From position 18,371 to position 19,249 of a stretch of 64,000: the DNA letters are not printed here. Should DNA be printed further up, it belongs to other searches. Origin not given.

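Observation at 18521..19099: Protein made of ~20 tandem heptapeptide repeats G-[DN]-V-[ST]-N-[IL]-x (21-bp DNA repeats), no signal peptide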

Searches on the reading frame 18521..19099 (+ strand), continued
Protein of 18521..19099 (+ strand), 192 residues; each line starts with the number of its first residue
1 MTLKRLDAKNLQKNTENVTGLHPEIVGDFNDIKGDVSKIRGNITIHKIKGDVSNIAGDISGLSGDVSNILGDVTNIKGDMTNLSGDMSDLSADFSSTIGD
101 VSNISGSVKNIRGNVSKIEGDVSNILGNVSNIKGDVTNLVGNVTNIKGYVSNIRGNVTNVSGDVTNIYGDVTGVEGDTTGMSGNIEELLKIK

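Call 44: search_protein_families(library=pfam, alignment_id=A2, max_evalue=0.00001)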
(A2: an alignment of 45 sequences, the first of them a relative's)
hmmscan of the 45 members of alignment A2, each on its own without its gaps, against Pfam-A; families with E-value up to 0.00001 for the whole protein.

A. member 1, P0052 (1305 aa): 8 families
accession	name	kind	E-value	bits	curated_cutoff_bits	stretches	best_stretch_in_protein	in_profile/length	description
PF07889.17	DUF1664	-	5.2e-15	56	34.6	0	786-853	55-122/124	Protein of unknown function (DUF1664)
PF06009.19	Laminin_II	-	1.3e-14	54.8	33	0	904-992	5-96/138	Laminin Domain II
PF04728.18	LPP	-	7.7e-12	45.8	29.1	0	966-996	1-31/53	Lipoprotein leucine-zipper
PF04513.17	Baculo_PEP_C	-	3.9e-11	43.6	38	0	876-997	4-124/140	Baculovirus polyhedron envelope protein, PEP, C terminus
PF20808.2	MINT_RAM7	-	8.5e-09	36.1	108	0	579-687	3-108/110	Msx2-interacting protein, RAM7 domain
PF23991.1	DUF7310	-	5.4e-08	33.7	40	0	955-1003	27-75/83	Coiled-coil region of unknown function (DUF7310)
PF05377.16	FlaC_arch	-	3.6e-06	27.7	27.8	0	947-984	3-40/55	Flagella accessory protein C (FlaC)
PF10473.14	CENP-F_leu_zip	-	5.9e-06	26.8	34.5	0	928-1005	15-92/140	Leucine-rich repeats of kinetochore protein Cenp-F/LEK1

B. families by the number of members that match (of 45 scanned): 90 families (the first 25 are shown)
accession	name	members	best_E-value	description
PF07889.17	DUF1664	18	2e-16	Protein of unknown function (DUF1664)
PF04728.18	LPP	16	2.9e-19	Lipoprotein leucine-zipper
PF23991.1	DUF7310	13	3.4e-48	Coiled-coil region of unknown function (DUF7310)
PF04513.17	Baculo_PEP_C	10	1.2e-25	Baculovirus polyhedron envelope protein, PEP, C terminus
PF05377.16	FlaC_arch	9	1.3e-12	Flagella accessory protein C (FlaC)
PF05531.17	NPV_P10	8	3.8e-28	Nucleopolyhedrovirus P10 protein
PF06103.16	DUF948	8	1.8e-15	Bacterial protein of unknown function (DUF948)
PF06009.19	Laminin_II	8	1.1e-14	Laminin Domain II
PF10473.14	CENP-F_leu_zip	7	4.3e-15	Leucine-rich repeats of kinetochore protein Cenp-F/LEK1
PF21300.2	LbR_Ice_bind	5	2e-46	Grass antifreeze beta roll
PF20808.2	MINT_RAM7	5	5e-29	Msx2-interacting protein, RAM7 domain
PF10805.13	DUF2730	5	7.3e-18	Protein of unknown function (DUF2730)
PF08614.16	ATG16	4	5.1e-21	Autophagy protein 16 (ATG16)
PF06818.20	Fez1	4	4.1e-12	Fez1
PF16331.10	TolA_bind_tri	4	2.7e-10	TolA binding protein trimerisation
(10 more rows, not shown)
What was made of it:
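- On Baculo_PEP_C / DUF1664 / LPP / KOW2_Spt5 (Pfam hits just above cut-off): The same set recurs in all heptad-rich relatives (call 44).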

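Call 54: find_encoding_contigs(protein=P0005, flank=6000, max_places=2)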
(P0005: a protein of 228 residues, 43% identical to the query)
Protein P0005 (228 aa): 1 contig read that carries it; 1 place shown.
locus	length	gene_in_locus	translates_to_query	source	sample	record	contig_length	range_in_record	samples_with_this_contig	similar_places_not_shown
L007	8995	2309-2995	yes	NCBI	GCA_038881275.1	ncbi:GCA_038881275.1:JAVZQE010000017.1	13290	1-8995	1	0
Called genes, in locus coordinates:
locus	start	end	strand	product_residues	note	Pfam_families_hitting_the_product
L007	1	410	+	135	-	?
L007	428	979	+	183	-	-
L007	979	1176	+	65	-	-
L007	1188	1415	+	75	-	-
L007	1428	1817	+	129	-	-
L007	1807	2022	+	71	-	PF01370:Epimerase (weak)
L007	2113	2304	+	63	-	-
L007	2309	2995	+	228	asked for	PF07889:DUF1664 (faint), PF06009: (faint), PF04728:LPP (faint)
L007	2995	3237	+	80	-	-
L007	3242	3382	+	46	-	-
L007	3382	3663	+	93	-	-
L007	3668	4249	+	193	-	-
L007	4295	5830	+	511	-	PF02516:STT3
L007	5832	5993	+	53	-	-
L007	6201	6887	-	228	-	PF00535:Glycos_transf_2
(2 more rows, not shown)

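Call 55: predict_structure(alignment_id=A3)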
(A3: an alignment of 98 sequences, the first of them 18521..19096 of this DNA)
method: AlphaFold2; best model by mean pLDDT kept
length: 192 residues; sequences in the alignment: 98
mean_pLDDT: 65.6   pTM: 0.33
mean pLDDT of the five models: 65.6, 64.1, 60.4, 58.2, 56.9
residues with pLDDT >= 90: 0; 70-90: 42; 50-70: 147; < 50: 3
segments of 3 or more residues with pLDDT < 50: none
pLDDT, mean of each block of 10 residues (from residue 1): 62 61 63 66 63 66 66 64 64 56 67 70 73 74 71 70 68 63 61 45
secondary structure, 60 per line:
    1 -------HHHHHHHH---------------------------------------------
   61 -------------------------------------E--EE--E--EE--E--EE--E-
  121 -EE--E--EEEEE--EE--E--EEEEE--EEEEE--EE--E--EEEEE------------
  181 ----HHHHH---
elements in order: H8-15 E129-133 E143-147 E150-154 E164-168 H185-189

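Call 57: find_encoding_contigs(protein=P0006, flank=4000, max_places=2)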
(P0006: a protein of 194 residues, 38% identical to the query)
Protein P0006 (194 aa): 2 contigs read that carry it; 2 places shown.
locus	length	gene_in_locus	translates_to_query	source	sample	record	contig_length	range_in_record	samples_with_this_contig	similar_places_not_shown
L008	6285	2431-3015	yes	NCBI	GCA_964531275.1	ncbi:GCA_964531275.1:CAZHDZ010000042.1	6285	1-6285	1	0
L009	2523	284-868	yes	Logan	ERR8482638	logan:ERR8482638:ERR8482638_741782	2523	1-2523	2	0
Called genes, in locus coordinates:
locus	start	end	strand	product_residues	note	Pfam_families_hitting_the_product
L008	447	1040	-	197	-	PF13489:Methyltransf_23, PF07021:MetW, PF13847:Methyltransf_31, PF08241:Methyltransf_11, PF08242:Methyltransf_12, PF13649:Methyltransf_25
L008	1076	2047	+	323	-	PF00768:Peptidase_S11, PF13354:Beta-lactamase2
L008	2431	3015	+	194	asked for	-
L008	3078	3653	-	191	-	PF04307:YdjM, PF00882:Zn_dep_PLPC (weak)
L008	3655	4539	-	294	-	PF00561:Abhydrolase_1 (weak), PF12146:Hydrolase_4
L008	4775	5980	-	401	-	PF05496:RuvB_N, PF00004:AAA, PF07728:AAA_5 (weak), PF13401:AAA_22 (faint), PF16193:AAA_assoc_2, PF12002:MgsA_C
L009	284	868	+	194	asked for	-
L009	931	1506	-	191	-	PF04307:YdjM, PF00882:Zn_dep_PLPC (weak)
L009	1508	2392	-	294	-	PF00561:Abhydrolase_1 (weak), PF12146:Hydrolase_4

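Call 59: fold_search(model_id=the predicted structure, library=viral)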
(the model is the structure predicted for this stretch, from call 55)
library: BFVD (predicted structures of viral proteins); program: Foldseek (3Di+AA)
matches with E <= 10: 94; with E <= 0.001: 0
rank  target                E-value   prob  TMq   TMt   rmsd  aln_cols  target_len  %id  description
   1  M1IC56                1.5e-01  0.23  0.16  0.27  10.5        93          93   22  (no name in the UniProt tables at hand)
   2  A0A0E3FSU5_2          1.6e-01  0.15  0.23  0.07  11.8       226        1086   17  Baseplate wedge initiator [Synechococcus phage ACG-2014f]
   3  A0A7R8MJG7            1.6e-01  0.06  0.13  0.04  21.7       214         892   15  Virion structural protein [Klebsiella phage vB_KvM-Eowyn]
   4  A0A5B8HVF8            3.2e-01  0.08  0.16  0.12  11.5       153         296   13  Uncharacterized protein [Mimiviridae sp. ChoanoV1]
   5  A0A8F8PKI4            4.3e-01  0.06  0.15  0.06  27.3       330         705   10  Uncharacterized protein [Clandestinovirus]
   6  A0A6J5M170            5.0e-01  0.51  0.22  0.46   7.5        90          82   19  Uncharacterized protein [uncultured Caudovirales phage]
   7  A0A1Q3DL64            5.0e-01  0.04  0.11  0.12  15.5        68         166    6  Uncharacterized protein [Chionoecetes opilio bacilliform virus]
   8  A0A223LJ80            5.6e-01  0.25  0.23  0.11   6.6       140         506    7  Uncharacterized protein [Erwinia phage vB_EamM_RisingSun]
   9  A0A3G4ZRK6            6.3e-01  0.13  0.27  0.25  10.0       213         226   14  Uncharacterized protein [Terrestrivirus sp.]
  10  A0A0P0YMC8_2          7.0e-01  0.08  0.18  0.08  11.8       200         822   22  (no name in the UniProt tables at hand)
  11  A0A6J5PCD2            8.8e-01  0.08  0.16  0.12  12.7       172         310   10  Uncharacterized protein [uncultured Caudovirales phage]
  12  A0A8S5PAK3            9.3e-01  0.06  0.20  0.07  16.3       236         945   12  Uncharacterized protein [Siphoviridae sp. ctCeQ13]
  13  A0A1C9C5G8            9.8e-01  0.14  0.21  0.20   8.1       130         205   12  Uncharacterized protein [Heterosigma akashiwo virus 01]
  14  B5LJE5                1.0e+00  0.04  0.16  0.08  15.1       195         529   16  Uncharacterized protein [Mycobacterium phage Myrna]
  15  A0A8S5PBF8            1.2e+00  0.23  0.23  0.15   6.7        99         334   11  Uncharacterized protein [Myoviridae sp. ct2Pw37]
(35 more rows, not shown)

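Call 60: search_protein_families(library=pfam, proteins=[P0087, P0085, P0076, P0064, P0104, P0057, P0089, P0065], max_evalue=1e-8)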
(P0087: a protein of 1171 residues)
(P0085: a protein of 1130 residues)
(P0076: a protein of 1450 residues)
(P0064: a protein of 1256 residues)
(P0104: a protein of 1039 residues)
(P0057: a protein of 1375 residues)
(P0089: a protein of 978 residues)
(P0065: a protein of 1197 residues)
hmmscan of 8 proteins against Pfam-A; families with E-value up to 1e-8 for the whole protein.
P0087 (1171 aa): 1 family
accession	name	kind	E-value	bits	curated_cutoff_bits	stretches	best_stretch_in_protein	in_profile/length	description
PF12396.14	DUF3659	-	2.4e-09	37.4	24.8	0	437-481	5-51/61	Protein of unknown function (DUF3659)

P0085 (1130 aa): 2 families
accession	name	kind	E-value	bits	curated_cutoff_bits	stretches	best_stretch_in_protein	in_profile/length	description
PF21300.2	LbR_Ice_bind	-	2e-46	156.5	30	2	711-789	16-96/97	Grass antifreeze beta roll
PF05531.17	NPV_P10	-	9e-11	42.6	29.8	0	1022-1055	12-45/75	Nucleopolyhedrovirus P10 protein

P0076 (1450 aa): 8 families
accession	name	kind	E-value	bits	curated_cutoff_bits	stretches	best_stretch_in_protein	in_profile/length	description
PF23991.1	DUF7310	-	3.4e-48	162.5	40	0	1110-1187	3-81/83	Coiled-coil region of unknown function (DUF7310)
PF05531.17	NPV_P10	-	3.8e-28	98.2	29.8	0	1173-1217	13-60/75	Nucleopolyhedrovirus P10 protein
PF07889.17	DUF1664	-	1.1e-15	58.3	34.6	0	1187-1261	43-121/124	Protein of unknown function (DUF1664)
PF04513.17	Baculo_PEP_C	-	1.1e-15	58.3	38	0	1151-1237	17-95/140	Baculovirus polyhedron envelope protein, PEP, C terminus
PF21300.2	LbR_Ice_bind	-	4.1e-13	49.7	30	0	1142-1227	10-97/97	Grass antifreeze beta roll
PF05377.16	FlaC_arch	-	1.3e-12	48.3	27.8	0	1137-1188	1-52/55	Flagella accessory protein C (FlaC)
PF04728.18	LPP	-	6.8e-10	39.6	29.1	0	648-677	5-34/53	Lipoprotein leucine-zipper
PF04912.19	Dynamitin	-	5e-09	36.4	31.8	0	1120-1201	208-292/396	Dynamitin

P0064 (1256 aa): 9 families
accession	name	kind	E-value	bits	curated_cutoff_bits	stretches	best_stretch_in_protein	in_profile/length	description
PF04513.17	Baculo_PEP_C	-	1.2e-25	90.7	38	0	441-540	28-119/140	Baculovirus polyhedron envelope protein, PEP, C terminus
PF23991.1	DUF7310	-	4.1e-24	85.3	40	0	298-343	19-63/83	Coiled-coil region of unknown function (DUF7310)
PF07889.17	DUF1664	-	2e-16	60.6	34.6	0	538-617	45-121/124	Protein of unknown function (DUF1664)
PF05531.17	NPV_P10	-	5.1e-16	59.4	29.8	0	353-400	12-62/75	Nucleopolyhedrovirus P10 protein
PF06103.16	DUF948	-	1.8e-15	57.3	37.2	0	527-588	19-80/89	Bacterial protein of unknown function (DUF948)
PF06009.19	Laminin_II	-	1.1e-14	55.1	33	0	313-378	13-78/138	Laminin Domain II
PF04728.18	LPP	-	9.6e-14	51.9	29.1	0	507-542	1-36/53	Lipoprotein leucine-zipper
PF06008.19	Laminin_I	-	5.6e-12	46.4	34.6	0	515-618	14-117/259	Laminin Domain I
PF00015.26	MCPsignal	-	1.4e-09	38.5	34.6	0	490-586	73-166/172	Methyl-accepting chemotaxis protein (MCP) signalling domain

P0104 (1039 aa): 3 families
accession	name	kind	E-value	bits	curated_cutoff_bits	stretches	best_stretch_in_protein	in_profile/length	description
PF20433.3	PKAT_KLD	-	9.7e-15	55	27.7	1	762-811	2-51/51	PKAT, KLD domain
PF00801.26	PKD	-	4.2e-12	46.3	23.5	1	538-607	4-67/80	PKD domain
PF22116.1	DUF6944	-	6.6e-09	35.7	32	0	443-518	76-156/167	Family of unknown function (DUF6944)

P0057 (1375 aa): 4 families
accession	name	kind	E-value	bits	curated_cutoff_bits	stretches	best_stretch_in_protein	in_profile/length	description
PF04728.18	LPP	-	2.9e-19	69.6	29.1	0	351-384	1-34/53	Lipoprotein leucine-zipper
PF10473.14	CENP-F_leu_zip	-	4.3e-15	56.4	34.5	0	660-731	26-97/140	Leucine-rich repeats of kinetochore protein Cenp-F/LEK1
PF10392.15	COG5_N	-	1.1e-09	39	31.2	0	704-801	23-117/132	Conserved oligomeric Golgi complex subunit 5, N-terminal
PF05046.19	Img2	-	1.7e-09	38.3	34.4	0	481-527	26-71/84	Mitochondrial large subunit ribosomal protein (Img2)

P0089 (978 aa): 4 families
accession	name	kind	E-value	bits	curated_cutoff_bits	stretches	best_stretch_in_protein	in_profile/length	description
PF20808.2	MINT_RAM7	-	5e-29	101.2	108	1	549-637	7-92/110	Msx2-interacting protein, RAM7 domain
PF21300.2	LbR_Ice_bind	-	1.2e-15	57.9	30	0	509-588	15-96/97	Grass antifreeze beta roll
PF06818.20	Fez1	-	4.1e-12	47.4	34.4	0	633-781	5-150/199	Fez1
PF05701.16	WEMBL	-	8.3e-10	38.4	35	1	410-644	204-439/562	Weak chloroplast movement under blue light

P0065 (1197 aa): 13 families
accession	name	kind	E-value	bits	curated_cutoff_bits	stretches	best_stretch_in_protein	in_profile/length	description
PF10805.13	DUF2730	-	7.3e-18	65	24.9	0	177-232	34-91/102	Protein of unknown function (DUF2730)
PF04513.17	Baculo_PEP_C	-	4.8e-17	62.7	38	0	132-190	43-120/140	Baculovirus polyhedron envelope protein, PEP, C terminus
PF07889.17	DUF1664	-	2.9e-16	60.1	34.6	0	166-224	63-121/124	Protein of unknown function (DUF1664)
PF23991.1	DUF7310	-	6.3e-14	52.7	40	0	906-963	9-65/83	Coiled-coil region of unknown function (DUF7310)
PF10473.14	CENP-F_leu_zip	-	2.9e-13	50.5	34.5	0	158-249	20-111/140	Leucine-rich repeats of kinetochore protein Cenp-F/LEK1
PF12795.12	MscS_porin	-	2.4e-12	47.4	34.4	0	875-955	56-140/238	Mechanosensitive ion channel porin domain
PF25526.1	LIP-1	-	1e-11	45.1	34.1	0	100-173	4-77/250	Liprin-alpha-like coiled coil domain 2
PF25762.1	HAUS1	-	1.8e-10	41.5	40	0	111-241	63-193/236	HAUS augmin-like complex subunit 1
PF05531.17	NPV_P10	-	2e-10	41.4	29.8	0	939-976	8-48/75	Nucleopolyhedrovirus P10 protein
PF24319.2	DUF7491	-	5.5e-10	39.8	30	0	173-252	4-83/90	Coiled-coil region of unknown function (DUF7491)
PF16888.10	YwqH-like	-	5.9e-10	39.9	33.7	0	621-657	85-121/123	YwqH-like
PF06818.20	Fez1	-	8e-10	40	34.4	0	141-256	10-125/199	Fez1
PF16331.10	TolA_bind_tri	-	9.9e-10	38.8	30.1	0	125-174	2-51/76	TolA binding protein trimerisation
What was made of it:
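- On LbR_Ice_bind (PF21300): It is matched only by P0085, P0089 and P0076 (call 60).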

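Call 65: find_encoding_contigs(protein=P0068, flank=5000, max_places=3)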
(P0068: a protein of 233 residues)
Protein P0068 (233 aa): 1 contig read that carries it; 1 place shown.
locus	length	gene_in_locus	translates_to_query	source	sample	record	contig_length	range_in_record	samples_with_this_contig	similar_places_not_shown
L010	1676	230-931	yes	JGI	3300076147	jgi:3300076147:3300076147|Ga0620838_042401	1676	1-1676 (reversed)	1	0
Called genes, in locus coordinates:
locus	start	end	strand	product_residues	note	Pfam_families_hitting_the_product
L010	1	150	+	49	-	?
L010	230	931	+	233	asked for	-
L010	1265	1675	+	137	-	?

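Call 66: find_encoding_contigs(protein=P0144, flank=5000, max_places=3)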
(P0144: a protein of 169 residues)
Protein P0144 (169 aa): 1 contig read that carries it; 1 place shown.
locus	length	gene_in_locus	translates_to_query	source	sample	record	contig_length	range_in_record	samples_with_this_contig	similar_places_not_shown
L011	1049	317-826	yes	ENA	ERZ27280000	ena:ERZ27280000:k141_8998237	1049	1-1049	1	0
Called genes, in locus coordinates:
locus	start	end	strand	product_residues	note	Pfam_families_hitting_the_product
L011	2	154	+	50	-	?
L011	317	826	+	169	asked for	-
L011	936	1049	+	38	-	?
